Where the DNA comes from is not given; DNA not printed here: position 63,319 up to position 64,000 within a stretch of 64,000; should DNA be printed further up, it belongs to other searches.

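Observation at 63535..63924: Hint / bacterial-intein-like domain placed directly after the signal peptide of the giant protein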

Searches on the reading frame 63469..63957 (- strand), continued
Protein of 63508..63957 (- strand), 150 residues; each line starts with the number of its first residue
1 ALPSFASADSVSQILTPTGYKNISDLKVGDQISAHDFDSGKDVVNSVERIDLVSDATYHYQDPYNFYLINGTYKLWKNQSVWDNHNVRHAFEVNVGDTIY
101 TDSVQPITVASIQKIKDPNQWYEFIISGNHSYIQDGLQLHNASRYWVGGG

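Call 46: search_solved_structures(query=A3, max_evalue=1, show_alignments=3)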
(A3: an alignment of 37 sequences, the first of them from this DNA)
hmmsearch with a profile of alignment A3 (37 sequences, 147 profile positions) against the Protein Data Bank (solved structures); distinct sequences matched with E-value up to 1: 26.
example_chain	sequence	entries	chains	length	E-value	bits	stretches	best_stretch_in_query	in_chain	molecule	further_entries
6qaz_A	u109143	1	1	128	8e-08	35.7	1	3-135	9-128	cyanophage-like gp41-1 intein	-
6riz_A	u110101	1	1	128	9.6e-08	35.4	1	3-135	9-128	gp41-1 intein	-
2lwy_A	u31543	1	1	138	1.5e-06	31.6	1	4-135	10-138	BACTERIAL INTEIN-LIKE DOMAIN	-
6y75_A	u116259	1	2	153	2.4e-06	30.9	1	12-135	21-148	NAD(P)(+)--arginine ADP-ribosyltransferase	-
6y75_B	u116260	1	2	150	2.5e-06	30.8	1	12-135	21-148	NAD(P)(+)--arginine ADP-ribosyltransferase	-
6tmm_BBB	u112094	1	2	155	2.6e-06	30.8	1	12-135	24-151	NAD(P)(+)--arginine ADP-ribosyltransferase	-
6tmm_AAA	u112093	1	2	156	2.6e-06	30.8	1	12-135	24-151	NAD(P)(+)--arginine ADP-ribosyltransferase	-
8w20_A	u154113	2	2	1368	0.0011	22.3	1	5-136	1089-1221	Intein C-terminal splicing domain-containing protein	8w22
2jmz_A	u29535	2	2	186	0.0027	21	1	67-129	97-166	Hypothetical protein MJ0781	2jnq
3ifj_A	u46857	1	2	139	0.021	18.1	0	3-41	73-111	Endonuclease PI-MtuI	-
4e2u_A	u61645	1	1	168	0.023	18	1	80-136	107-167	Pho radA intein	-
3igd_A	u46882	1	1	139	0.031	17.6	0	3-41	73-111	Endonuclease PI-MtuI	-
2in9_A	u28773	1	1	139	0.032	17.5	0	3-41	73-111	Endonuclease PI-MtuI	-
2in0_A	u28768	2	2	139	0.032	17.5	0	3-41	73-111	Endonuclease PI-MtuI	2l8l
1mi8_A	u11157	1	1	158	0.033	17.5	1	103-135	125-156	DnaB intein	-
6zgq_A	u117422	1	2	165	0.14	15.4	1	4-50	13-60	AceL NrdHF-1-1 Intein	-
9hth_A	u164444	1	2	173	0.88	12.9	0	112-135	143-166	DNA-directed DNA polymerase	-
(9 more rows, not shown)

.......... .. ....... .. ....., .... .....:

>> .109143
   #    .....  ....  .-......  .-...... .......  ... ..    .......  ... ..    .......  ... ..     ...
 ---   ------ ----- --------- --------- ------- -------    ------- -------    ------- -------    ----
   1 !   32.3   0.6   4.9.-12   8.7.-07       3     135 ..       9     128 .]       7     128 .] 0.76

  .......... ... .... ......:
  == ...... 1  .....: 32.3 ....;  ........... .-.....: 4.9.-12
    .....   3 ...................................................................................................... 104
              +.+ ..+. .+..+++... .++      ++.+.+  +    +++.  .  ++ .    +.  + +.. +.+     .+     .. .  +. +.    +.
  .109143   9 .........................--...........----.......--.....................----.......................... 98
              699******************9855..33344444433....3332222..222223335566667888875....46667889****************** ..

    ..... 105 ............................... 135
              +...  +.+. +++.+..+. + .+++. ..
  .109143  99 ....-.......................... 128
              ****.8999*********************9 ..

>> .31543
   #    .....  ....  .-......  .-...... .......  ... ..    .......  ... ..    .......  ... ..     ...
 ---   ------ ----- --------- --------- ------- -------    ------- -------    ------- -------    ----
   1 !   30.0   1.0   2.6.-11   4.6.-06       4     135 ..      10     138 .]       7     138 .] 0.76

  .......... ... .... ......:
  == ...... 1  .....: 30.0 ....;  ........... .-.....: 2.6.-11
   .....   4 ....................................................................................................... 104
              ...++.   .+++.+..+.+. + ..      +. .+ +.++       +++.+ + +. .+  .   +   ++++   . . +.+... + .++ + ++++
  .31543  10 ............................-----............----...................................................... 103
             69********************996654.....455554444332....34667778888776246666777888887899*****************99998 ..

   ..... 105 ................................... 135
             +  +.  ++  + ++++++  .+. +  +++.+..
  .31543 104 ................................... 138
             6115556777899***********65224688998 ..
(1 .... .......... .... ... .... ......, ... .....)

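Call 48: search_protein_families(library=phrogs, proteins=[L012:3336-4451:+, L012:5434-9540:+, L012:9548-9994:+, L012:12159-14318:+, L015:5692-7107:+, L015:7109-9598:+, L015:9619-9996:+, L015:12129-13679:+, L014:7714-9840:+, L014:12572-14287:+], max_evalue=0.00001)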
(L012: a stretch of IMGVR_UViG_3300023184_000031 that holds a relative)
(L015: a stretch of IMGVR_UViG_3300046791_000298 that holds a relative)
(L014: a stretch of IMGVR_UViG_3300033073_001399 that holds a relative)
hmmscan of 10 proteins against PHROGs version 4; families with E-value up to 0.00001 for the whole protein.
L012:3336-4451:+ (371 aa): 0 families

L012:5434-9540:+ (1368 aa): 0 families

L012:9548-9994:+ (148 aa): 0 families

L012:12159-14318:+ (719 aa): 5 families
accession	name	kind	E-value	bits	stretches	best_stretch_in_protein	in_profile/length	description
phrog_23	-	tail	1.1e-70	239.8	1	6-717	24-469/496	tail sheath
phrog_10581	-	tail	4.9e-51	175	1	498-713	685-912/915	tail sheath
phrog_17610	-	tail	1.6e-31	110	1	473-709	862-1105/1135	tail sheath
phrog_34521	-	tail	9.6e-14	51.2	1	476-705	714-945/962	tail sheath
phrog_15814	-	unknown function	2.3e-11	43.4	1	506-707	506-721/738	-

L015:5692-7107:+ (471 aa): 6 families
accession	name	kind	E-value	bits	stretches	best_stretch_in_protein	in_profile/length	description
phrog_6122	-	unknown function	9.2e-12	46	1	286-332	133-179/290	-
phrog_3285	-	tail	9e-10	39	1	375-459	381-468/491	minor tail protein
phrog_29998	-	unknown function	6.8e-08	33.3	1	331-461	89-219/233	-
phrog_13022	-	unknown function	4.7e-07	29.1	1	374-439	828-896/933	-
phrog_5339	-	head and packaging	9e-07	28.6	1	381-437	208-268/633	virion structural protein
phrog_2710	-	tail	4.2e-06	26.4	0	343-377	131-164/781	tail fiber protein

L015:7109-9598:+ (829 aa): 0 families

L015:9619-9996:+ (125 aa): 0 families

L015:12129-13679:+ (516 aa): 0 families

L014:7714-9840:+ (708 aa): 22 families
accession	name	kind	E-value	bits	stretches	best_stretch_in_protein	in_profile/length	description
phrog_819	-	tail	7.7e-49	167.7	3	230-480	464-724/1024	tail protein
phrog_6320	-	tail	2.1e-47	163.4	3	344-459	85-203/745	tail fiber protein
phrog_5073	-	tail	1.2e-43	150.9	4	244-339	264-358/519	tail fiber protein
phrog_8745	-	tail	1.6e-36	126.2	4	121-338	1269-1479/1803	tail fiber protein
phrog_366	-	tail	6.9e-27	96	2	242-320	304-385/474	tail fiber protein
phrog_3420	-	unknown function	1.2e-26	93.6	2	407-580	201-382/929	-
phrog_28263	-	tail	2.6e-25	88.9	1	231-639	504-915/1400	tail fiber protein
phrog_30509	-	tail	1.9e-24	87.2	2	244-316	42-114/254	collagen like minor tail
phrog_1806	-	tail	5.7e-24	85.9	3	197-379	62-237/276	collagen like minor tail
phrog_18350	-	tail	3e-19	70.7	2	285-386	98-195/253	tail fiber protein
phrog_29268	-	unknown function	1.5e-17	64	2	323-447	421-542/653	-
phrog_38766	-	head and packaging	8.2e-17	61.9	0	228-296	109-173/478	virion structural protein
phrog_34255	-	unknown function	3.1e-16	59.4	3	236-413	274-453/1044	-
phrog_36982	-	unknown function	3.2e-15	56.1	1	198-428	476-710/944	-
phrog_10972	-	tail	2.5e-14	54.5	0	272-339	155-221/343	tail fiber protein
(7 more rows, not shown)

L014:12572-14287:+ (571 aa): 1 family
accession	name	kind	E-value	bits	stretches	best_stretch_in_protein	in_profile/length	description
phrog_13126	-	moron, auxiliary metabolic gene and host takeover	1.5e-61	209.8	1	92-384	61-358/394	beta-1,4-glycosyltransferase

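Call 50: predict_structure(alignment_id=A3)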
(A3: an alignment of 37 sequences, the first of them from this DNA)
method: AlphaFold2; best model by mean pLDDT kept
length: 146 residues; sequences in the alignment: 37
mean_pLDDT: 90.6   pTM: 0.83
mean pLDDT of the five models: 90.6, 89.0, 88.7, 88.5, 87.1
residues with pLDDT >= 90: 116; 70-90: 16; 50-70: 7; < 50: 7
segments of 3 or more residues with pLDDT < 50: 138-143
pLDDT, mean of each block of 10 residues (from residue 1): 86 97 97 96 92 89 96 95 97 97 96 91 96 69 49
secondary structure, 60 per line:
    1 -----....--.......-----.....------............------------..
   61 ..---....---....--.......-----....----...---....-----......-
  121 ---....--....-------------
elements in order: E6-9 E12-15 E24-28 E35-46 E59-62 E66-69 E73-76 E79-82 E91-94 E99-101 E105-108 E114-119 E124-127 E130-133

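Call 52: fold_search(model_id=the predicted structure, library=pdb)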
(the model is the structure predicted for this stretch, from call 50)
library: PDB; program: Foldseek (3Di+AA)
matches with E <= 10: 238; with E <= 0.001: 46
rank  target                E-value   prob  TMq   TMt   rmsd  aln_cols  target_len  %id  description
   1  6y75_B                2.1e-07  1.00  0.72  0.70   3.2       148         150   16  BIL2 domain from T.thermophila BUBL1 locus (C1A-N143A) (released 2021-02-03)
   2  6y75_A                2.3e-07  1.00  0.70  0.67   3.5       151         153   14  BIL2 domain from T.thermophila BUBL1 locus (C1A-N143A) (released 2021-02-03)
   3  6tmm_BBB              3.2e-07  1.00  0.71  0.67   3.4       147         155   16  BIL2 domain from T.thermophila BUBL1 locus (C1A-N143A) (released 2020-12-16)
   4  6tmm_AAA              3.8e-07  1.00  0.71  0.67   3.4       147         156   16  BIL2 domain from T.thermophila BUBL1 locus (C1A-N143A) (released 2020-12-16)
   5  2lwy_MODEL_1_A        9.8e-07  1.00  0.71  0.75   2.6       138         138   17  Solution Structure of Bacterial Intein-Like domain from Clostridium thermocellum (released 2013-05-08)
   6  6qaz                  1.4e-06  1.00  0.68  0.77   3.2       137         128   18  Crystal structure of gp41-1 intein (released 2019-11-13)
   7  6riz                  1.7e-06  1.00  0.66  0.75   3.2       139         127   17  Crystal structure of gp41-1 intein (C1A, F65W, D107C) (released 2020-04-29)
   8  2in0                  3.9e-06  1.00  0.64  0.67   3.2       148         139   17  crystal structure of Mtu recA intein splicing domain (released 2007-05-01)
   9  6rpq                  3.9e-06  1.00  0.67  0.41   4.8       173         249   15  Crystal structure of PhoCDC21-1 intein (released 2019-08-14)
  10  5i0a                  8.5e-06  1.00  0.64  0.65   3.6       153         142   16  RecA mini intein in complex with cisplatin (released 2016-09-21)
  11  6frh_A                9.0e-06  1.00  0.71  0.66   3.2       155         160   10  Crystal structure of Ssp DnaB Mini-Intein variant M86 (released 2019-01-30)
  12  6frh_B                1.1e-05  1.00  0.71  0.69   3.5       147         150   11  Crystal structure of Ssp DnaB Mini-Intein variant M86 (released 2019-01-30)
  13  2in9                  1.1e-05  1.00  0.66  0.69   2.9       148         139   16  crystal structure of Mtu recA intein, splicing domain (released 2007-05-01)
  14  6mwy_A                1.1e-05  1.00  0.62  0.64   4.1       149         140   15  The Prp8 intein of Cryptococcus gattii (released 2019-11-06)
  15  1mi8                  1.3e-05  1.00  0.71  0.73   3.0       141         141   13  2.0 Angstrom crystal structure of a DnaB intein from Synechocystis sp. PCC 6803 (released 2003-08-19)
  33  8ubs_A                8.3e-05  1.00  0.67  0.65   4.2       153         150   12  Crystal structure of NrdJ-1 split intein fusion (released 2024-10-09)
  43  9hth_A                6.2e-04  1.00  0.53  0.47   7.0       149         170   13  Crystal structure of the fused, cysteine-less Aes123 PolB1 split intein (with S1A, N159A mutations) (released 2025-05-07)
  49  6zgq_B                1.2e-03  1.00  0.62  0.59   4.1       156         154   14  AceL NrdHF class 3 split intein GSH linked splice inactive variant - C124A, N146A (released 2020-09-16)
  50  9hth_B                1.3e-03  1.00  0.54  0.46   7.0       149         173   13  Crystal structure of the fused, cysteine-less Aes123 PolB1 split intein (with S1A, N159A mutations) (released 2025-05-07)
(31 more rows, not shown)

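Call 57: find_homologous_proteins(query=A3, max_evalue=0.00001)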
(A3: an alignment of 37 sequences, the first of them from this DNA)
Query A3 (37 sequences) (146 aa, profile of the alignment): 7 proteins with E <= 0.00001 among 983 candidates.
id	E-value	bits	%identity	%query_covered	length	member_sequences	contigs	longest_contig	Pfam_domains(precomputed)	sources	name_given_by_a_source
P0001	2.0e-55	205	53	96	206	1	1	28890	-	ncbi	-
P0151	1.7e-51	192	47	94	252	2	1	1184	-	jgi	jgi:hypothetical protein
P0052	3.9e-51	191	40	95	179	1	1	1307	-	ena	-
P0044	8.8e-49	183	42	92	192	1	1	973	-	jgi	jgi:hypothetical protein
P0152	1.4e-44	170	35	93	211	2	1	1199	-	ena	-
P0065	1.2e-39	154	53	64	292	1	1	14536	-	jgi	jgi:hypothetical protein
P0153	7.6e-26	109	35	57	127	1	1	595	-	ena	-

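Call 58: list_cluster_members(proteins=[P0003, P0004, P0010, P0016, P0033, P0008, P0116, P0117, P0045, P0028])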
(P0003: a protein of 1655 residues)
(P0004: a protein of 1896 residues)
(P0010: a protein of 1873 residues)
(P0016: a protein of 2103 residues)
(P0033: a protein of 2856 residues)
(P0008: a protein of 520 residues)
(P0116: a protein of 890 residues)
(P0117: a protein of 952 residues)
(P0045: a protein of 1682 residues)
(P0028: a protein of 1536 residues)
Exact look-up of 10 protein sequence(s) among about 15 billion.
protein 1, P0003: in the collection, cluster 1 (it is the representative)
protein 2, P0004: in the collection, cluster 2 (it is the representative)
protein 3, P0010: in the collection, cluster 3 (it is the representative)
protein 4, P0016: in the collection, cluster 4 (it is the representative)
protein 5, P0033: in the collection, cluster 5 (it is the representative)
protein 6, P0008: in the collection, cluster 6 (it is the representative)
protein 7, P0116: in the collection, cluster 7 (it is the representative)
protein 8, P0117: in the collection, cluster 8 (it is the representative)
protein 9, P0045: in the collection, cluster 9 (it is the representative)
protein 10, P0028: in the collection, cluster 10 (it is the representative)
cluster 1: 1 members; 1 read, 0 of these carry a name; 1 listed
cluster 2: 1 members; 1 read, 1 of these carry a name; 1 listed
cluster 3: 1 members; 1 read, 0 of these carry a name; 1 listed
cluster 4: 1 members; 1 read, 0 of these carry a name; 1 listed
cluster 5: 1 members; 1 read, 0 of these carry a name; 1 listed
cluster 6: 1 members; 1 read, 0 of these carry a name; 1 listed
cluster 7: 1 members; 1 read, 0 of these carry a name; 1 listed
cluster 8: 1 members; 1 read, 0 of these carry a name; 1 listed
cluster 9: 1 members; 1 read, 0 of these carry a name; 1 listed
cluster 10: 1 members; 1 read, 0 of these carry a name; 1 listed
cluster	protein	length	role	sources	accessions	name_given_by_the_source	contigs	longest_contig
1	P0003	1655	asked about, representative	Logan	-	-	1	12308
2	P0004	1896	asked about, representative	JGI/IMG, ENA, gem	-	hypothetical protein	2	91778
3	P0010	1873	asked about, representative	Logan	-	-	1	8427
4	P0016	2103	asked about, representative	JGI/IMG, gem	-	-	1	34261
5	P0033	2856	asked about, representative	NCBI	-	-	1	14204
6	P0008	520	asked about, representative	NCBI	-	-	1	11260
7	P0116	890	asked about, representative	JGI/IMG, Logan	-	-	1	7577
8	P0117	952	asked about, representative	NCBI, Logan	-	-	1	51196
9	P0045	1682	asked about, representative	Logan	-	-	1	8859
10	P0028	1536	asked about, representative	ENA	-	-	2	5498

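Call 59: find_encoding_contigs(protein=P0117, flank=8000, max_places=2)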
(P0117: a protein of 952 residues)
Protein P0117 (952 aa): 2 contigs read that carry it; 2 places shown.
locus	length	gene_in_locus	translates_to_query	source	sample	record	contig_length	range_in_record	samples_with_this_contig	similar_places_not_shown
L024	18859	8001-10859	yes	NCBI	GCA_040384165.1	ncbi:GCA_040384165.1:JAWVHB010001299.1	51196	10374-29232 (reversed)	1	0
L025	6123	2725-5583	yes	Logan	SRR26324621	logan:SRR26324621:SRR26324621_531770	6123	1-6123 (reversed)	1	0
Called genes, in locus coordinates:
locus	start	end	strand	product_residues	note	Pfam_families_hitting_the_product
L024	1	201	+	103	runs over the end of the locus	-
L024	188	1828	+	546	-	PF05136:Phage_portal_2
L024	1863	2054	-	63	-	-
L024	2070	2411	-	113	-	-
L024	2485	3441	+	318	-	PF00574:CLP_protease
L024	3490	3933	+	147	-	PF02924:HDPD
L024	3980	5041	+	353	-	PF03864:Phage_cap_E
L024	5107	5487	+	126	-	-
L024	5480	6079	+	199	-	-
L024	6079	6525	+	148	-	-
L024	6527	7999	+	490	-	-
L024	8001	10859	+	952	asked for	-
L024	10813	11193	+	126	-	-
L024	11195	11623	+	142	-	PF18925:DUF5675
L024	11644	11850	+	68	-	-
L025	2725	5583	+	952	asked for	-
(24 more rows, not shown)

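Call 60: find_encoding_contigs(protein=P0004, flank=8000, max_places=2)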
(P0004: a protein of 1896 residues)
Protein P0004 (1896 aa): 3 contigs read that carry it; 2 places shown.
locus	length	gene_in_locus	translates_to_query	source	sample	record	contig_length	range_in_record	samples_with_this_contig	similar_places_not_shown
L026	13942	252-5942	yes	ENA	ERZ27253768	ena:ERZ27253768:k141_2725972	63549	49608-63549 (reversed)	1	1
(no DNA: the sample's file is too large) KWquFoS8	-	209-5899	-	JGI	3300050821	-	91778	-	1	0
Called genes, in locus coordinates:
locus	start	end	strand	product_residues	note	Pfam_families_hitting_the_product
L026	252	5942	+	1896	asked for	-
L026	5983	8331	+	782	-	PF00515:TPR_1 (faint), PF07719:TPR_2 (faint), PF13431:TPR_17 (faint), PF13414:TPR_11 (weak)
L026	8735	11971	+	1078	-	PF04563:RNA_pol_Rpb2_1, PF04561:RNA_pol_Rpb2_2, PF04565:RNA_pol_Rpb2_3, PF10385:RNA_pol_Rpb2_45, PF00562:RNA_pol_Rpb2_6, PF04560:RNA_pol_Rpb2_7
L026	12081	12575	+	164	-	-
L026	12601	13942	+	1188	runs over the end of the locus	PF04997:RNA_pol_Rpb1_1, PF05000:RNA_pol_Rpb1_4 (faint), PF00623:RNA_pol_Rpb1_2, PF04983:RNA_pol_Rpb1_3, PF04998:RNA_pol_Rpb1_5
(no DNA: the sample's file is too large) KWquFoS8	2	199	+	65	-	?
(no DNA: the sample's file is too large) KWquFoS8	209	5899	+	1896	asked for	-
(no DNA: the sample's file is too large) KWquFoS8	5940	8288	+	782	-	PF00515:TPR_1 (faint), PF07719:TPR_2 (faint), PF13431:TPR_17 (faint), PF13414:TPR_11 (weak)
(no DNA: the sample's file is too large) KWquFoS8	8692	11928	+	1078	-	PF04563:RNA_pol_Rpb2_1, PF04561:RNA_pol_Rpb2_2, PF04565:RNA_pol_Rpb2_3, PF10385:RNA_pol_Rpb2_45, PF00562:RNA_pol_Rpb2_6, PF04560:RNA_pol_Rpb2_7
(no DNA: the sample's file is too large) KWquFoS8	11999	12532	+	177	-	-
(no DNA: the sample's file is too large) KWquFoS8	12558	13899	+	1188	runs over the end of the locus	PF04997:RNA_pol_Rpb1_1, PF05000:RNA_pol_Rpb1_4 (faint), PF00623:RNA_pol_Rpb1_2, PF04983:RNA_pol_Rpb1_3, PF04998:RNA_pol_Rpb1_5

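Call 81: search_protein_families(library=pfam, alignment_id=A3, max_evalue=0.01)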
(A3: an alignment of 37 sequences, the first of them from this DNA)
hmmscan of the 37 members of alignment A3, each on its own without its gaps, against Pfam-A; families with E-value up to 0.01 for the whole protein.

A. member 1, seq(146 aa): 2 families
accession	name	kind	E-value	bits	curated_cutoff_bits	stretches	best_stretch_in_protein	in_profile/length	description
PF07591.16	PT-HINT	-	5e-06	27.3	27.7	1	7-134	2-129/137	Pretoxin HINT domain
PF01079.26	Hint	-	0.0062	16.6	29.7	0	12-39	26-52/213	Hint module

B. families by the number of members that match (of 37 scanned): 6 families
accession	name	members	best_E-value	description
PF07591.16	PT-HINT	25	4e-10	Pretoxin HINT domain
PF01079.26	Hint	6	0.0012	Hint module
PF13403.11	Hint_2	5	9.6e-06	Hint domain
PF14890.11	Intein_splicing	4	6.2e-06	Intein splicing domain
PF24253.1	DUF7454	1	0.0066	Domain of unknown function (DUF7454)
PF19769.4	CPxCG_zf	1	0.0082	CPxCG-related zinc finger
